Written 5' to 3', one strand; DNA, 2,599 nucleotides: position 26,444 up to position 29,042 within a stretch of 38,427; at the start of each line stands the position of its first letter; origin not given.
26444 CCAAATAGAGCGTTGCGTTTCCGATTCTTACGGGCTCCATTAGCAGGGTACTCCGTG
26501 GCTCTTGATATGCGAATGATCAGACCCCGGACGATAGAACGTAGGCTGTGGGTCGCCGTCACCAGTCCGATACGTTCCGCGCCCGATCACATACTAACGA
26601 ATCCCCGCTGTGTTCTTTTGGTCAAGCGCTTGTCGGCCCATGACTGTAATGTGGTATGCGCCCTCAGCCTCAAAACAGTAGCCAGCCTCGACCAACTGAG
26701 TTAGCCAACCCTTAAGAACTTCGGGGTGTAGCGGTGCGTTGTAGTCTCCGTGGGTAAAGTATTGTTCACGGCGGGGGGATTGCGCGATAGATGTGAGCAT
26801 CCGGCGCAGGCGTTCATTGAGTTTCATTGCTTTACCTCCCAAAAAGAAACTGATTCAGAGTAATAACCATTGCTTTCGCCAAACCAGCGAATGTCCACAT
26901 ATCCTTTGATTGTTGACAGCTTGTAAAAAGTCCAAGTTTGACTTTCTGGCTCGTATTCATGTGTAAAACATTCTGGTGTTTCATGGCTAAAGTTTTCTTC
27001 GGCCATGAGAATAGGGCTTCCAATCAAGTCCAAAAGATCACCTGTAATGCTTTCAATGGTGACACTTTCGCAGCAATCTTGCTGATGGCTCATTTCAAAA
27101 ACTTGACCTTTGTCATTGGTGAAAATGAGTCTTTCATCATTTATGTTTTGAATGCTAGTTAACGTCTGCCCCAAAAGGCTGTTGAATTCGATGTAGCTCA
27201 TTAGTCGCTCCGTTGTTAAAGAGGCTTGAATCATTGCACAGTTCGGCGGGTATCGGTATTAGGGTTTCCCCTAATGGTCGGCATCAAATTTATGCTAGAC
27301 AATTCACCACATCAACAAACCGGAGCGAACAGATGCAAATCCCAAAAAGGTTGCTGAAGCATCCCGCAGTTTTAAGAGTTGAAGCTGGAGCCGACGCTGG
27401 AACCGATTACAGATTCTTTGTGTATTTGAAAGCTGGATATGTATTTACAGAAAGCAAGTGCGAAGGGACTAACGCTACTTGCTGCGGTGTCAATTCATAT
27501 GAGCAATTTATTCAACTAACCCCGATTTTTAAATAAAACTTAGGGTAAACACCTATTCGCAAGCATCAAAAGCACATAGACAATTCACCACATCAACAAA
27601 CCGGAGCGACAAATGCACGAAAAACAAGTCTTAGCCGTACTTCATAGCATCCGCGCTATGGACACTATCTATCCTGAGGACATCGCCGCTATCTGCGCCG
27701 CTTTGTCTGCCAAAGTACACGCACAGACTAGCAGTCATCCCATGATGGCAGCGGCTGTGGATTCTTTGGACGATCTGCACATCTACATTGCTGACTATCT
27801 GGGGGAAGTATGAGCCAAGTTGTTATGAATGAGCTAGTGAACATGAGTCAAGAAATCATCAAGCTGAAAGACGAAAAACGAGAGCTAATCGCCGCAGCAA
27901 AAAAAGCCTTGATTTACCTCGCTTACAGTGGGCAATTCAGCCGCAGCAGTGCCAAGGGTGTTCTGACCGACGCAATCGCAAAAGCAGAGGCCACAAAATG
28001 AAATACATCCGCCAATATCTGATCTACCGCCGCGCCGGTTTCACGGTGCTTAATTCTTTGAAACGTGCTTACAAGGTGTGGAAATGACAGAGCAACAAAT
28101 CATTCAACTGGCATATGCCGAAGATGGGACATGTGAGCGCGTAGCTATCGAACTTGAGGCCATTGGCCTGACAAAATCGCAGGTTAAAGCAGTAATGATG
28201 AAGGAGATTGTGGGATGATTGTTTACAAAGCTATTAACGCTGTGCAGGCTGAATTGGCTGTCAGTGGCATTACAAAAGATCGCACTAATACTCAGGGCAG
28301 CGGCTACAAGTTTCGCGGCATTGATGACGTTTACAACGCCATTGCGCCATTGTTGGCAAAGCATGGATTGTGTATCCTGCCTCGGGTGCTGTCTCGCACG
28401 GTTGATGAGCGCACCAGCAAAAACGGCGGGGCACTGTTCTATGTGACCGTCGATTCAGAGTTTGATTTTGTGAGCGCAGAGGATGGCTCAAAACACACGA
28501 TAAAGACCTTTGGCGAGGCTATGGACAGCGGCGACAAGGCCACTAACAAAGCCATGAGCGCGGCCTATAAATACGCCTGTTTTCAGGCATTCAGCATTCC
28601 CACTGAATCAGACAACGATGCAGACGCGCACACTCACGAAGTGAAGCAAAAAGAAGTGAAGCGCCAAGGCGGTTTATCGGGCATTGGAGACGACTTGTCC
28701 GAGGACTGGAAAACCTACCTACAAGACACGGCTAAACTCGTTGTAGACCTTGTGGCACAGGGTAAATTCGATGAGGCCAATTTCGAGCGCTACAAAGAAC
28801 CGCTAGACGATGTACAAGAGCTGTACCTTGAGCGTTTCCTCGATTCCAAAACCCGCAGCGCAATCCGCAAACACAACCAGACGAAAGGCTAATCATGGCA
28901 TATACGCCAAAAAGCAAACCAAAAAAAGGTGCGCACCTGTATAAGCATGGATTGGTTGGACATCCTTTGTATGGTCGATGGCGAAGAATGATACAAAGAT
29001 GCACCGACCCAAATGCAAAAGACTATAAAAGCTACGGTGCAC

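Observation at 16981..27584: A 14-bp palindrome in fixed register upstream of at least six early promoters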

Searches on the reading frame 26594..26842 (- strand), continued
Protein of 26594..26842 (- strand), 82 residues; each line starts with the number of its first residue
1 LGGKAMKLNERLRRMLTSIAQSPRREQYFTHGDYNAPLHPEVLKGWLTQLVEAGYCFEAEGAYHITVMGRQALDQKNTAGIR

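Call 75: fold_search(model_id=the predicted structure, library=pdb)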
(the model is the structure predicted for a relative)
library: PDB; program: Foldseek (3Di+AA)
matches with E <= 10: 1535; with E <= 0.001: 0
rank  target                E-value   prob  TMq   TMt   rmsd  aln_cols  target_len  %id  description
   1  1bja_A                6.7e-03  1.00  0.48  0.57   1.9        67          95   22  ACTIVATION DOMAIN OF THE PHAGE T4 TRANSCRIPTION FACTOR MOTA (released 1998-11-04)
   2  3b73_B                1.4e-02  1.00  0.51  0.64   1.9        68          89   19  Crystal structure of the PhiH1 repressor-like protein from Haloarcula marismortui (released 2007-11-13)
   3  5x80_A                2.1e-02  1.00  0.46  0.39   2.8        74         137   24  CRYSTAL STRUCTURE OF MYCOBACTERIUM TUBERCULOSIS MARR FAMILY PROTEIN RV2887 COMPLEX WITH SALICYLIC ACID (released 2017-08-09)
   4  5zi8_A                2.4e-02  1.00  0.49  0.53   3.1        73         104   20  Crystal structure of the PadR-family transcriptional regulator Rv3488 of Mycobacterium tuberculosis H37Rv in complex w (released 2018-10-17)
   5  1r7j                  2.4e-02  1.00  0.48  0.60   3.5        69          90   14  Crystal structure of the DNA-binding protein Sso10a from Sulfolobus solfataricus (released 2004-07-20)
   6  5x7z                  2.4e-02  1.00  0.47  0.42   2.2        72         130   24  CRYSTAL STRUCTURE OF MYCOBACTERIUM TUBERCULOSIS MARR FAMILY PROTEIN RV2887 COMPLEX WITH P-AMINOSALICYLIC ACID (released 2017-08-09)
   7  3l7w                  2.7e-02  1.00  0.42  0.45   3.8        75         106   21  The Crystal Structure of smu.1704 from Streptococcus mutans UA159 (released 2010-12-08)
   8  8tjk_A                2.9e-02  1.00  0.42  0.16   2.6        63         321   25  SAM-dependent methyltransferase RedM bound to SAH (released 2023-12-13)
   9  3b73_A                3.1e-02  1.00  0.50  0.64   2.0        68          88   19  Crystal structure of the PhiH1 repressor-like protein from Haloarcula marismortui (released 2007-11-13)
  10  5zhc_A                3.1e-02  1.00  0.47  0.52   3.0        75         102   23  Crystal structure of the PadR-family transcriptional regulator Rv3488 of Mycobacterium tuberculosis H37Rv (released 2018-10-17)
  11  5zi8_B                3.1e-02  1.00  0.47  0.52   3.7        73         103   20  Crystal structure of the PadR-family transcriptional regulator Rv3488 of Mycobacterium tuberculosis H37Rv in complex w (released 2018-10-17)
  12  8tjj_B                3.1e-02  1.00  0.42  0.16   2.6        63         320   25  SAM-dependent methyltransferase RedM bound to SAM (released 2023-12-13)
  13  8tji_B                3.3e-02  1.00  0.43  0.17   2.4        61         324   24  SAM-dependent methyltransferase RedM, apo (released 2023-12-13)
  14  8r3g_A                3.5e-02  1.00  0.49  0.17   1.7        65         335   17  Central glycolytic genes regulator (CggR) bound to DNA operator (released 2024-06-19)
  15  5x12                  3.5e-02  1.00  0.46  0.31   3.8        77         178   16  Crystal structure of Bacillus subtilis PadR (released 2017-11-22)
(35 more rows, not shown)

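Call 99: find_encoding_contigs(protein=P0018, flank=6000, max_places=3)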
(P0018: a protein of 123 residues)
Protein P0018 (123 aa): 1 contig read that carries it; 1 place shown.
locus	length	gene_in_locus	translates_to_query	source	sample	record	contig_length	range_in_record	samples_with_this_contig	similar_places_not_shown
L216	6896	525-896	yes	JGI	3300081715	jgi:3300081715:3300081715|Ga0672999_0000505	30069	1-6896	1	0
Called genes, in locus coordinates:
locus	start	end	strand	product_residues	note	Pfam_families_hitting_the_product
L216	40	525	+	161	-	-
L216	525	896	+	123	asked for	-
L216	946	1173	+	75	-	-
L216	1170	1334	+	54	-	-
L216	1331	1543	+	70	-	-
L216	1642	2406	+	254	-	PF07120:DUF1376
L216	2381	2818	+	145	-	-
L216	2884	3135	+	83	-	-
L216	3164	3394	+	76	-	-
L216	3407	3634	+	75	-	-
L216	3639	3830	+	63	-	-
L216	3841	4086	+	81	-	-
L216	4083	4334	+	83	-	-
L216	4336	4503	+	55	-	-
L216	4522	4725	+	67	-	-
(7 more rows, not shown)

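Call 101: find_encoding_contigs(protein=P0020, flank=5000, max_places=2)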
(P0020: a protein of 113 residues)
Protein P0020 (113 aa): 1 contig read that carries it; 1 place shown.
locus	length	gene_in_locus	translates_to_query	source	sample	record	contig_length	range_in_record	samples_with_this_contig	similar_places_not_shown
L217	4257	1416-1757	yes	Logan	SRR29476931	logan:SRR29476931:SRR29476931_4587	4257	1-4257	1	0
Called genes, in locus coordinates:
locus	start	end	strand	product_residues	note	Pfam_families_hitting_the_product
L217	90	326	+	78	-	-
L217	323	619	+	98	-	-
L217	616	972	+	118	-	-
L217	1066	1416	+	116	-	-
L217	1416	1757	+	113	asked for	-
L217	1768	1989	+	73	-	-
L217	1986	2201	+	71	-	-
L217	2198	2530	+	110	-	-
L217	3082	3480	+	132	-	-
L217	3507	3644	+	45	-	-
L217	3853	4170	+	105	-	-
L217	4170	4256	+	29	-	?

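Call 102: find_encoding_contigs(protein=P0023, flank=5000, max_places=2)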
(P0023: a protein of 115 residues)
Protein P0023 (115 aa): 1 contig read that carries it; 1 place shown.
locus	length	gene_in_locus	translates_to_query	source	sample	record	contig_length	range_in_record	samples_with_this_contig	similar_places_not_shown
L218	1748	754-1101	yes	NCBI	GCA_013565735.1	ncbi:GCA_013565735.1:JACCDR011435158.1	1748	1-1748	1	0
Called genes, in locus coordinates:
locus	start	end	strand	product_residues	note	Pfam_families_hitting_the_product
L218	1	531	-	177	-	?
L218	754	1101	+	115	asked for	-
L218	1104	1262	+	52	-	-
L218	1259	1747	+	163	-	?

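Call 103: find_encoding_contigs(protein=P0025, flank=5000, max_places=2)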
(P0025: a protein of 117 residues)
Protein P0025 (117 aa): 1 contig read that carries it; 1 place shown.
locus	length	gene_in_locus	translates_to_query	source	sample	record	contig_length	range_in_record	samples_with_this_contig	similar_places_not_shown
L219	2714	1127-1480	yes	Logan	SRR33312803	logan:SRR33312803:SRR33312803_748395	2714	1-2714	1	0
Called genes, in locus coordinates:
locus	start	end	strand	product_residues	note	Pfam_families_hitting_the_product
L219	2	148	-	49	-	?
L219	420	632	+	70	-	-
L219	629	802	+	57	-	-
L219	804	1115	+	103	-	-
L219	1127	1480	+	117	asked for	PF25213:HVO_A0261_N (weak)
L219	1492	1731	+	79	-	-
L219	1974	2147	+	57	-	-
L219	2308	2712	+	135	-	?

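Call 105: find_encoding_contigs(protein=P0019, flank=5000, max_places=2)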
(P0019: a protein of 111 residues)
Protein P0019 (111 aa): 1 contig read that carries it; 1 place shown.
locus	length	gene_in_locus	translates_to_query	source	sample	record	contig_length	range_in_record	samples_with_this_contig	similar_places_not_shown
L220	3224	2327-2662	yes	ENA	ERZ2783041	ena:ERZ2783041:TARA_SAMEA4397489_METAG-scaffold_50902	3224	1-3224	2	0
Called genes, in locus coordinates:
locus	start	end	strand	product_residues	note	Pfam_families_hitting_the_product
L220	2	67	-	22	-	?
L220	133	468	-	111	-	-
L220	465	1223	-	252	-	-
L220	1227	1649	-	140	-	-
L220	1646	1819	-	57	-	-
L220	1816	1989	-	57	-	-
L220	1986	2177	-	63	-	-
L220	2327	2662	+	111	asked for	-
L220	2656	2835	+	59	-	-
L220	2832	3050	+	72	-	-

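Call 106: find_encoding_contigs(protein=P0021, flank=5000, max_places=2)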
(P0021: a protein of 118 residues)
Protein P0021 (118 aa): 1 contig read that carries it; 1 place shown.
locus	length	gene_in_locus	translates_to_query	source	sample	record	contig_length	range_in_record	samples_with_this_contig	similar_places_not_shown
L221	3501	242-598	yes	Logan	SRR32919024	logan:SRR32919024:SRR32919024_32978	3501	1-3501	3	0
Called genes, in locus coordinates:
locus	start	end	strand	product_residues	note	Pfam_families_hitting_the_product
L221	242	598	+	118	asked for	-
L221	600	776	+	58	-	-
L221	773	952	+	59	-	-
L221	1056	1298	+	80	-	-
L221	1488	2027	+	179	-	PF01844:HNH, PF14279:HNH_5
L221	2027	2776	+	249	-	-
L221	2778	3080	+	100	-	-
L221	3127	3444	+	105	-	-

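Call 107: find_encoding_contigs(protein=P0024, flank=5000, max_places=2)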
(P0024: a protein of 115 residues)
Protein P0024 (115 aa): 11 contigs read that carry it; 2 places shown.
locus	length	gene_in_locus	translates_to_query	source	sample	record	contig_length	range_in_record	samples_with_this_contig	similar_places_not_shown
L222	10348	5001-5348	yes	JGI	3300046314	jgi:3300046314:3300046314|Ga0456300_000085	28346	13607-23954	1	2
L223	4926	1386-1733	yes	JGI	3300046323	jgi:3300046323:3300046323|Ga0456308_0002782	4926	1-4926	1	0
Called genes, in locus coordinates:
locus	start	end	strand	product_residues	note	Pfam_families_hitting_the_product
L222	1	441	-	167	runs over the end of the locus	PF05565:Sipho_Gp157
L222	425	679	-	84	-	-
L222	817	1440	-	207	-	-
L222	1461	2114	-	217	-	-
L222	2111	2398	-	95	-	-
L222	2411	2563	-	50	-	-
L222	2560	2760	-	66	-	-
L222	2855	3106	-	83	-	-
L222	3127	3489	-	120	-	-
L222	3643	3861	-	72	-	-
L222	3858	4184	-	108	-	-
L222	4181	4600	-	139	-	-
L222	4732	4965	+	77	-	-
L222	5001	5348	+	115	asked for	-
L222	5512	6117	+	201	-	-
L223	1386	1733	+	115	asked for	-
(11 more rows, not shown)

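Call 108: find_encoding_contigs(protein=P0028, flank=5000, max_places=2)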
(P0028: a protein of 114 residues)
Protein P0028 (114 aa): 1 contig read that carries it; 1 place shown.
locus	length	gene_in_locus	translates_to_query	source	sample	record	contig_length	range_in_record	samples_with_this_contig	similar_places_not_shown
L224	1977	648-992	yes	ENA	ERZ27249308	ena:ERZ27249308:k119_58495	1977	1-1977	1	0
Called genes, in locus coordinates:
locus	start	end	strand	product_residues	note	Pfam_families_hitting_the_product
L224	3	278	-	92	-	?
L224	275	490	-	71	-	-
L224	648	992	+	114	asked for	PF14947:HTH_45 (weak)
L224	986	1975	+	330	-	?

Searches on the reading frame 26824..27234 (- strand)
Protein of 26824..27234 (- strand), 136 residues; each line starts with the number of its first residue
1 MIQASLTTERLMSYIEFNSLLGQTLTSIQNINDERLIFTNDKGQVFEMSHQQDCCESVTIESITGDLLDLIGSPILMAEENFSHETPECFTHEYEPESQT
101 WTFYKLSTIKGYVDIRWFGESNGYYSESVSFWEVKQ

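Call 14: search_protein_families(library=pfam, proteins=[window:26824-27234:-], max_evalue=0.01)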
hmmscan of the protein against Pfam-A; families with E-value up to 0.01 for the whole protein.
window:26824-27234:- (136 aa): 1 family
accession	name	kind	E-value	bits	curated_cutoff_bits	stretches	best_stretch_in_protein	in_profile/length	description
PF24240.1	DUF7448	-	6.2e-29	100.9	27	1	19-131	2-104/104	Domain of unknown function (DUF7448)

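Call 15: search_protein_families(library=phrogs, proteins=[window:26824-27234:-], max_evalue=0.01)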
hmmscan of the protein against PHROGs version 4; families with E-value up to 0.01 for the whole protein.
window:26824-27234:- (136 aa): 1 family
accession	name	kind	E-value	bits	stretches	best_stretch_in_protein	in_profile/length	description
phrog_2650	-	unknown function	6.7e-48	163.9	1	15-135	9-134/192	-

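Call 20: find_related_loci(query=window:26824-27234:-, collection=viral_contigs, flank=10000)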
Query window:26824-27234:- (136 aa) in viral_contigs; peptide patterns used: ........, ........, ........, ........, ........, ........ (x = any residue, [..] = any of these).
52 stretches matched a pattern; 46 encode a relative of the query (tblastn E <= 1e-3); 46 distinct loci.
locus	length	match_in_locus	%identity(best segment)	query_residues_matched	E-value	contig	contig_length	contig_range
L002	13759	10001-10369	58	12-134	1e-45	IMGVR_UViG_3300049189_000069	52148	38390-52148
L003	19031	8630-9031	56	16-134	2e-41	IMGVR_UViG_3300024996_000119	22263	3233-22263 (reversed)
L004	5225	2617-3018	56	16-134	2e-41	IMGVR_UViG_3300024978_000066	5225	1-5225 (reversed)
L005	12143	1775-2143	60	16-134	1e-40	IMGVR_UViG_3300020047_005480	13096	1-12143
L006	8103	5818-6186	61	16-134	8e-41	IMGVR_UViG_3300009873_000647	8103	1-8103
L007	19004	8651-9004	56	17-136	2e-40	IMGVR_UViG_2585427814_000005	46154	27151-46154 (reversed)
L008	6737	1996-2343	56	16-127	5e-39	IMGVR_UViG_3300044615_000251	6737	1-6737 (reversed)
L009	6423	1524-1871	56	16-127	7e-39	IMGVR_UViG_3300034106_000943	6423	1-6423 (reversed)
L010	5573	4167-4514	56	16-127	7e-39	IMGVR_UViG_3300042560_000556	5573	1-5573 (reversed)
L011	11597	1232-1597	58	10-127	1e-38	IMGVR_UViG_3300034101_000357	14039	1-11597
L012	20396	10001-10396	53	14-131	9e-39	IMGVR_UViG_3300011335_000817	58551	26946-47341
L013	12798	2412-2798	54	18-131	6e-38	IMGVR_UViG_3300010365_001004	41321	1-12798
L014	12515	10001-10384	53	9-131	4e-38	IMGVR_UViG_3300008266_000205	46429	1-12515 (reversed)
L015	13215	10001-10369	56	16-134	1e-37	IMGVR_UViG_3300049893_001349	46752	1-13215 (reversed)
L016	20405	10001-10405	51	2-131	3e-37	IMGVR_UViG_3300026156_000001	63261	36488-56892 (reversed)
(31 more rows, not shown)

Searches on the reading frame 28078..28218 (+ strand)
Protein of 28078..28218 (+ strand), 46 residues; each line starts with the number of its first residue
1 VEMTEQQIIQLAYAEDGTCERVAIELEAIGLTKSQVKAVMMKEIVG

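Call 80: search_protein_families(library=pfam, proteins=[window:28078-28218:+], max_evalue=0.05)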
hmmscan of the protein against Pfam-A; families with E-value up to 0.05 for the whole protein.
window:28078-28218:+ (46 aa): 2 families
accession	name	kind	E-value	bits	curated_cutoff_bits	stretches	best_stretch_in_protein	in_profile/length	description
PF04545.22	Sigma70_r4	-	0.02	14.9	24.1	1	4-37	8-38/50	Sigma-70, region 4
PF11360.13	DUF3110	-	0.05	14.3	20.2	1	4-44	21-60/84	Protein of unknown function (DUF3110)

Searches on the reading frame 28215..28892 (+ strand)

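Call 14: search_protein_families(library=pfam, proteins=[window:28215-28892:+], max_evalue=0.01)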
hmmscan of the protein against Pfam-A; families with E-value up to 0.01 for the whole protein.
window:28215-28892:+ (225 aa): 1 family
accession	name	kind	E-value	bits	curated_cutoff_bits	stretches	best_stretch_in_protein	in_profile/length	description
PF04404.17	ERF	-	2.7e-24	86.3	25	1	3-147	1-137/153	ERF superfamily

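Call 15: search_protein_families(library=phrogs, proteins=[window:28215-28892:+], max_evalue=0.01)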
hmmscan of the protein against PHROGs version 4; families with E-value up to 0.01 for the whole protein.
window:28215-28892:+ (225 aa): 4 families
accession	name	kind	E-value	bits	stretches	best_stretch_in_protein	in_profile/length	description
phrog_155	-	DNA, RNA and nucleotide metabolism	3.7e-37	129.6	1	3-164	68-213/308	Erf-like ssDNA annealing protein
phrog_34331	-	unknown function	8.1e-27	95.4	1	3-132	20-153/239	-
phrog_21649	-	unknown function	2.7e-22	80.5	1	3-145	42-178/351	-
phrog_2324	-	DNA, RNA and nucleotide metabolism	1e-07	32.7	1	4-152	12-144/193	Erf-like ssDNA annealing protein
